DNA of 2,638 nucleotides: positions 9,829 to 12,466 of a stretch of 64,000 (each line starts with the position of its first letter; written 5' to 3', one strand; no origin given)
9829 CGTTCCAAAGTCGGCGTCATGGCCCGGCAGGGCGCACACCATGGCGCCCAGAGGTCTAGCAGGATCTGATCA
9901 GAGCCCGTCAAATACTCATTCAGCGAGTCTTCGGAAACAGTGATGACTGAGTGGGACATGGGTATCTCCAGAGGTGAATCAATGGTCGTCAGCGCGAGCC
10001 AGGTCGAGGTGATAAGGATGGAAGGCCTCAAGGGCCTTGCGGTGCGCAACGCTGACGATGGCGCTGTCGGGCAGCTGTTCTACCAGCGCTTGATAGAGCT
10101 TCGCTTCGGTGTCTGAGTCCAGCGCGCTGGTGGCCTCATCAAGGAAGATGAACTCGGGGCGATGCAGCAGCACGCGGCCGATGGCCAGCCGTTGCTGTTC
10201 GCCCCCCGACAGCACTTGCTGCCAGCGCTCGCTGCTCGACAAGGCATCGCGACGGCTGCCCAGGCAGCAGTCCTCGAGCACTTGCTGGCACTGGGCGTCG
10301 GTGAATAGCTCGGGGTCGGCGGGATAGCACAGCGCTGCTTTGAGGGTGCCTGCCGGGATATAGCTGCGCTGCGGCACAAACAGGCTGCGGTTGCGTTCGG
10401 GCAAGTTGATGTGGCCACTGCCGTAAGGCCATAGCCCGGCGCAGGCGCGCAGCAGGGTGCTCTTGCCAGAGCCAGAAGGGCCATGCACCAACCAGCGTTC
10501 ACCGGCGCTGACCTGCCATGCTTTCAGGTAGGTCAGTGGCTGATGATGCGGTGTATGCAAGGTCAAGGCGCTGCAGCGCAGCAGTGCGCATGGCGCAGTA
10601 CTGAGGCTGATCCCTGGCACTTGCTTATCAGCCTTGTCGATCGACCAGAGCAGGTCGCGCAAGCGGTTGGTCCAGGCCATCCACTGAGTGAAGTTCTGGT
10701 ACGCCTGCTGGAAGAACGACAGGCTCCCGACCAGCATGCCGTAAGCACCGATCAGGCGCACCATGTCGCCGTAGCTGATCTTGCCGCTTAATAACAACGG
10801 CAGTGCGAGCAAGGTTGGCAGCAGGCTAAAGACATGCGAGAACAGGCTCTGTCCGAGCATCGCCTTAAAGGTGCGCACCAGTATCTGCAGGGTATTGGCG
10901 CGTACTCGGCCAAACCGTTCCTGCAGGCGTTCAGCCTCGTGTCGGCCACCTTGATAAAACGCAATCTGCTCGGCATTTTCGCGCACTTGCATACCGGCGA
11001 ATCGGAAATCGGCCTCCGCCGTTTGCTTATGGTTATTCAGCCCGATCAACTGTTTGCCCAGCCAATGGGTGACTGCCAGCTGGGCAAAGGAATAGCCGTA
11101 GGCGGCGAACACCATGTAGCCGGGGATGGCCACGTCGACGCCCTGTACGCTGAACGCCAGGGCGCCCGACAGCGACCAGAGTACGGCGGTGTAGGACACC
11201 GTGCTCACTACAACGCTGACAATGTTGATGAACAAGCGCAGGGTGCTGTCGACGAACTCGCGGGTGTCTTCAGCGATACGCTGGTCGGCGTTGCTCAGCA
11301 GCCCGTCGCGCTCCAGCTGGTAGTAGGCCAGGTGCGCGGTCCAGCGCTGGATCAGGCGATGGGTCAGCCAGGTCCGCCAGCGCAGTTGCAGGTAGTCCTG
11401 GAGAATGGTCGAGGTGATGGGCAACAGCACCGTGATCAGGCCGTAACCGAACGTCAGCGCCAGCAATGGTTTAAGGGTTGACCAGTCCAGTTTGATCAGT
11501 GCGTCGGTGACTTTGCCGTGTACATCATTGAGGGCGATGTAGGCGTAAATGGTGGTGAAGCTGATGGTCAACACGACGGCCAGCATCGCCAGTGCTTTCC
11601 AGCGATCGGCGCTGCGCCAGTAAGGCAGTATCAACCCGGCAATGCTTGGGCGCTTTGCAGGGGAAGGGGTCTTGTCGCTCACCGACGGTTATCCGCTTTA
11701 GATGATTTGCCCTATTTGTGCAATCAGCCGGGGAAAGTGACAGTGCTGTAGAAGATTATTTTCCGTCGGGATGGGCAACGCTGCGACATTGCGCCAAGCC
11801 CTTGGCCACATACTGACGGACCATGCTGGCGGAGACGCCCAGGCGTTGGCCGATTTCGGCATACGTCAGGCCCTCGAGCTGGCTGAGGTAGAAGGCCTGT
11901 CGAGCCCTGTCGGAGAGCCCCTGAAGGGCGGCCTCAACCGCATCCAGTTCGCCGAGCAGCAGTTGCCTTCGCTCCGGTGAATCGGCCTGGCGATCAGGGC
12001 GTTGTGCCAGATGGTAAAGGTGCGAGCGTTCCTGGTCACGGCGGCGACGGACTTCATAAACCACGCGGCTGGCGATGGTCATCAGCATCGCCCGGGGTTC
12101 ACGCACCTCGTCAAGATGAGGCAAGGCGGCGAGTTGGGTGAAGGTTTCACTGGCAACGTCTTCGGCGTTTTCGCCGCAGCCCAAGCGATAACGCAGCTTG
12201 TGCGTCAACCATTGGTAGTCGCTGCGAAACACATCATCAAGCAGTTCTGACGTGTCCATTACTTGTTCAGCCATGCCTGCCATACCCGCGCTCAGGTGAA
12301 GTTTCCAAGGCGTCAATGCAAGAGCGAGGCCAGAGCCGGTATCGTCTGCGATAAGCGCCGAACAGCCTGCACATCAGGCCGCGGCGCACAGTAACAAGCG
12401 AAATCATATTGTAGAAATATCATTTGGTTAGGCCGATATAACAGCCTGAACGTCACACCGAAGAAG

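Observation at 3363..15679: Candidate new protease-coupled import island: TonB receptor, private TonB-ExbBD, YddA/BacA-like ABC, TldD/TldE, thioredoxin fusion and ECF sigma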

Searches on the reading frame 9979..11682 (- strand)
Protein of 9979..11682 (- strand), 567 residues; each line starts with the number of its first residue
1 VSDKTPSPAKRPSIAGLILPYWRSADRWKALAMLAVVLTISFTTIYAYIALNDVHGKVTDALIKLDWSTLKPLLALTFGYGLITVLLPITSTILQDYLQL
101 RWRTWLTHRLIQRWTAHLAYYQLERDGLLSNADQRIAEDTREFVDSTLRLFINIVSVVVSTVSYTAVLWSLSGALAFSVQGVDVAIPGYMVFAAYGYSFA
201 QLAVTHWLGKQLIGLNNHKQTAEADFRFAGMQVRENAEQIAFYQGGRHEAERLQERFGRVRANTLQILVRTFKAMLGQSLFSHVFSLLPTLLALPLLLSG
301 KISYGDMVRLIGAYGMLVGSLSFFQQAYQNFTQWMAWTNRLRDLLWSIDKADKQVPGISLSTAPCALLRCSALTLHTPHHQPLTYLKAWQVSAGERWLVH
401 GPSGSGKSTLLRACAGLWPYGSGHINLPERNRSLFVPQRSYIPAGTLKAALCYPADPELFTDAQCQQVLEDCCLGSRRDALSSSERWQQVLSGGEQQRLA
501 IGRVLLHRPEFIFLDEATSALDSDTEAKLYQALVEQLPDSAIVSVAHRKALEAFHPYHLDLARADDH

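Call 4: search_protein_families(library=pfam, proteins=[window:9979-11682:-], max_evalue=0.01)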
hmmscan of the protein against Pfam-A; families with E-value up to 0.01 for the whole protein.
window:9979-11682:- (567 aa): 8 families
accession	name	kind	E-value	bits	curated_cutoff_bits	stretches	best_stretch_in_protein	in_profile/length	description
PF06472.20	ABC_membrane_2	-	5.5e-46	157.6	24.4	1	27-293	10-264/269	ABC transporter transmembrane region 2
PF05992.17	SbmA_BacA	-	1.2e-18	68.2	24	1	37-344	15-310/315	SbmA/BacA-like family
PF00005.33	ABC_tran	-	4.1e-18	66.7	25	1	389-519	6-137/137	ABC transporter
PF13191.12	AAA_16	-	0.00023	22.1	32.6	1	395-533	25-155/167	AAA ATPase domain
PF13555.12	AAA_29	-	0.00041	20.5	27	1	389-414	17-42/61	P-loop containing region of AAA domain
PF02463.25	SMC_N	-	0.0016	18.3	40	0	488-550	134-200/220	RecF/RecN/SMC N terminal domain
PF00664.28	ABC_membrane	-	0.003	17.7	28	0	42-320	9-273/274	ABC transporter transmembrane region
PF20703.3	nSTAND1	-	0.0036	17.4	27.1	1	397-458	36-89/379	Novel STAND NTPase 1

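Call 5: search_protein_families(library=ncbifam, proteins=[window:9979-11682:-], max_evalue=0.01)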
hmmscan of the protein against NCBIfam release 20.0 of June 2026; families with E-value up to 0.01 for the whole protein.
window:9979-11682:- (567 aa): 179 families (the best 25 are shown)
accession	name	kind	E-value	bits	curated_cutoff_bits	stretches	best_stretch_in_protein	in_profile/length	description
TIGR00954.1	3a01203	subfamily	1.7e-59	201.9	918.9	2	368-563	453-654/660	peroxysomal long chain fatty acyl transporter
TIGR02857.1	CydD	equivalog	3.3e-27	95.6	435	1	360-553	314-521/529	thiol reductant ABC exporter subunit CydD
TIGR02868.1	CydC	equivalog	1.7e-25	89.6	329.05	1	324-548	290-529/530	thiol reductant ABC exporter subunit CydC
NF008364.0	PRK11160.1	equivalog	7.3e-23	81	630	1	318-552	291-539/575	heme ABC transporter ATP-binding protein/permease CydC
NF009036.0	PRK12369.1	equivalog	9.9e-21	74.4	385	1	54-345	50-319/326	putative transporter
NF040873.1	AztA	equivalog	6.2e-20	71.6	220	2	486-551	115-181/191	zinc ABC transporter ATP-binding protein AztA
TIGR01842.1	type_I_sec_PrtD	subfamily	6.4e-20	71.2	510.15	2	490-551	454-516/544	type I secretion system permease/ATPase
TIGR02204.1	MsbA_rel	hypoth_equivalog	2.4e-19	69.4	780.4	2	490-550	476-536/576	ABC transporter, permease/ATP-binding protein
TIGR03375.1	type_I_sec_LssB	subfamily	2.5e-19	69.1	693.1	1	389-551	488-664/696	type I secretion system permease/ATPase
TIGR02203.1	MsbA_lipidA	equivalog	5e-19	68.2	602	1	208-548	175-528/572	lipid A export permease/ATP-binding protein MsbA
NF010178.0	PRK13657.1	equivalog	7.8e-19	67.5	733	1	489-549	470-530/588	glucan ABC transporter ATP-binding protein/ permease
TIGR03797.1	NHLM_micro_ABC2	equivalog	2.6e-18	65.9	709.4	2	489-548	587-644/686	NHLP bacteriocin export ABC transporter permease/ATPase subunit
TIGR01846.1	type_I_sec_HlyB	subfamily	2.7e-18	65.6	725.55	2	490-548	593-651/694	type I secretion system permease/ATPase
TIGR03796.1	NHLM_micro_ABC1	equivalog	1e-17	63.6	853.3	2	490-548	615-671/710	NHLP family bacteriocin export ABC transporter peptidase/permease/ATPase subunit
TIGR01189.1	ccmA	equivalog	2.6e-17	63.2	131.6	1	389-553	21-190/198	heme ABC exporter ATP-binding protein CcmA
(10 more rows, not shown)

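Call 57: search_solved_structures(query=window:9979-11682:-, max_evalue=1e-10)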
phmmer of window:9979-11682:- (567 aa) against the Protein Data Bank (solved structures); distinct sequences matched with E-value up to 1e-10: 175 (the best 60 are shown).
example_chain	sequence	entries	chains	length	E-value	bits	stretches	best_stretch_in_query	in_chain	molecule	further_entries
6tqe_A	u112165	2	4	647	8e-80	272.1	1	32-562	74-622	ABC transporter ATP-binding protein/permease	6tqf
9wfg_A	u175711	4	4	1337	1.1e-69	238.6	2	33-561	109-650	ABC transporter D family member 1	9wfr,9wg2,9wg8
9wfu_A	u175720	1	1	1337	2.9e-69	237.2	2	33-561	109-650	ABC transporter D family member 1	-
8z9x_B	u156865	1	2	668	4.7e-41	144.1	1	367-561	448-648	ATP-binding cassette sub-family D member 3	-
9ngj_B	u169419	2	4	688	5.3e-41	143.9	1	367-561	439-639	ATP-binding cassette sub-family D member 3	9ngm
8z0f_A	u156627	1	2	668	1.2e-40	142.7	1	367-561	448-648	ATP-binding cassette sub-family D member 3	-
9w62_B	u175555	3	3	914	1.4e-40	142.6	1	367-561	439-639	ATP-binding cassette sub-family D member 3,Green fluorescent protein | Isoform 1 of ATP-binding cassette sub-family D member 3,Green fluorescent protein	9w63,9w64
9w65_A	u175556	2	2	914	3.6e-40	141.2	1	367-561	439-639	ATP-binding cassette sub-family D member 3,Green fluorescent protein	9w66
24ve_A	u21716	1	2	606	1.9e-38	135.5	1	16-561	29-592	Lysosomal cobalamin transporter ABCD4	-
24vc_A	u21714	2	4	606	5e-38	134.1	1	16-561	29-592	Lysosomal cobalamin transporter ABCD4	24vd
6jbj_A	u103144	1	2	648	5.2e-38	134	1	16-561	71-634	ATP-binding cassette sub-family D member 4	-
7rr9_A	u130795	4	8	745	9.3e-38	133.2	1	370-559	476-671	ATP-binding cassette sub-family D member 1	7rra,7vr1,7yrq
7x07_A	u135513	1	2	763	1e-37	133.1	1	370-559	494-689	ATP-binding cassette sub-family D member 1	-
7vwc_A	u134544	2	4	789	1.1e-37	133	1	370-559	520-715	Peroxisomal Membrane Protein related,ATP-binding cassette sub-family D member 1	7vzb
7shn_A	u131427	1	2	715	2.2e-37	132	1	370-559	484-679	ATP-binding cassette sub-family D member 1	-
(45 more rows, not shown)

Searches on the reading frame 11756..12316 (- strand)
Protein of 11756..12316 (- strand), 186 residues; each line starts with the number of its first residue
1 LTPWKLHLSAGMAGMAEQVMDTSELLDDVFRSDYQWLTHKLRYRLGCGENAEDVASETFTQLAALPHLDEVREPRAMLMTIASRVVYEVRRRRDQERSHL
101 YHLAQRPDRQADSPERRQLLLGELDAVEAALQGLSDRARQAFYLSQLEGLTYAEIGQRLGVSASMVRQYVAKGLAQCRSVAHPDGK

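Call 4: search_protein_families(library=pfam, proteins=[window:11756-12316:-], max_evalue=0.01)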
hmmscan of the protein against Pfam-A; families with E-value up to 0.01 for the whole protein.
window:11756-12316:- (186 aa): 6 families
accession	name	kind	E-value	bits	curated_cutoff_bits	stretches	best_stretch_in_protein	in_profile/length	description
PF08281.18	Sigma70_r4_2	-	1.3e-15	57.2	25.7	1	125-177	2-54/54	Sigma-70, region 4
PF04545.22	Sigma70_r4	-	4e-14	52.3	24.1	1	130-178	1-49/50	Sigma-70, region 4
PF04542.20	Sigma70_r2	-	9.4e-08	32.2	24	1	30-94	2-69/71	Sigma-70 region 2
PF07638.17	Sigma70_ECF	-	5.3e-07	30.2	21.1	1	60-168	58-170/185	ECF sigma factor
PF22233.2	PhyR_sigma-like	-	3.2e-05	24.1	27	1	131-172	1-42/50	Response regulator PhyR, sigma-like domain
PF13384.12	HTH_23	-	0.00042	20.5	24.6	1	136-170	6-38/50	Homeodomain-like domain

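Call 5: search_protein_families(library=ncbifam, proteins=[window:11756-12316:-], max_evalue=0.01)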
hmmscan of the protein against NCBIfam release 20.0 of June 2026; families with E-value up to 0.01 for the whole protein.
window:11756-12316:- (186 aa): 67 families (the best 25 are shown)
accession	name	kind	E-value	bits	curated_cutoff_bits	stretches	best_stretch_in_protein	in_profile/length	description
NF008889.0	PRK11924.1-1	subfamily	3.5e-62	209.1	181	1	15-181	1-167/173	RNA polymerase sigma factor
NF009177.0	PRK12525.1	subfamily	1.7e-50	171.1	266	1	23-179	8-164/168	RNA polymerase sigma factor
NF041727.1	ECF_sigma_FecI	equivalog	1.6e-41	142.1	260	1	20-177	6-164/169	ferric citrate uptake sigma factor FecI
NF007232.0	PRK09651.1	subfamily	5e-40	137.4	185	1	18-177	4-164/173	RNA polymerase sigma factor FecI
NF009175.0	PRK12523.1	equivalog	4.8e-38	130.9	271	1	19-178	5-164/172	RNA polymerase sigma factor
NF009180.0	PRK12528.1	subfamily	3.3e-36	124.8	184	1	21-177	5-161/165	RNA polymerase sigma factor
NF009181.0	PRK12529.1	equivalog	1.4e-23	84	247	1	26-180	16-175/179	RNA polymerase sigma factor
TIGR02937.1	sigma70-ECF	superfamily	6e-21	74.8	42.9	1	33-179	9-163/165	sigma-70 family RNA polymerase sigma factor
NF009179.0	PRK12527.1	equivalog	2.4e-20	73.2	162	1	34-179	5-151/159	RNA polymerase sigma factor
NF005448.0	PRK07037.1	equivalog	1e-19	70.8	190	1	22-182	10-172/186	RNA polymerase factor sigma-70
TIGR02985.1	Sig70_bacteroi1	subfamily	4.4e-14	53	126.4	1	28-178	5-159/162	RNA polymerase sigma-70 factor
NF058625.1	sigma_PG0214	equivalog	5e-13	49.1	130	1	46-171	26-151/170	GFO_1088 family ECF-type sigma factor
TIGR02983.1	SigE-fam_strep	subfamily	3e-11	43.5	141.55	1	24-179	6-156/162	SigE family RNA polymerase sigma factor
NF009172.0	PRK12519.1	subfamily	4.6e-11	42.6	222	1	45-179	50-187/194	RNA polymerase sigma factor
NF009176.0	PRK12524.1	equivalog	7.6e-10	38.9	264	1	45-173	47-176/196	RNA polymerase sigma factor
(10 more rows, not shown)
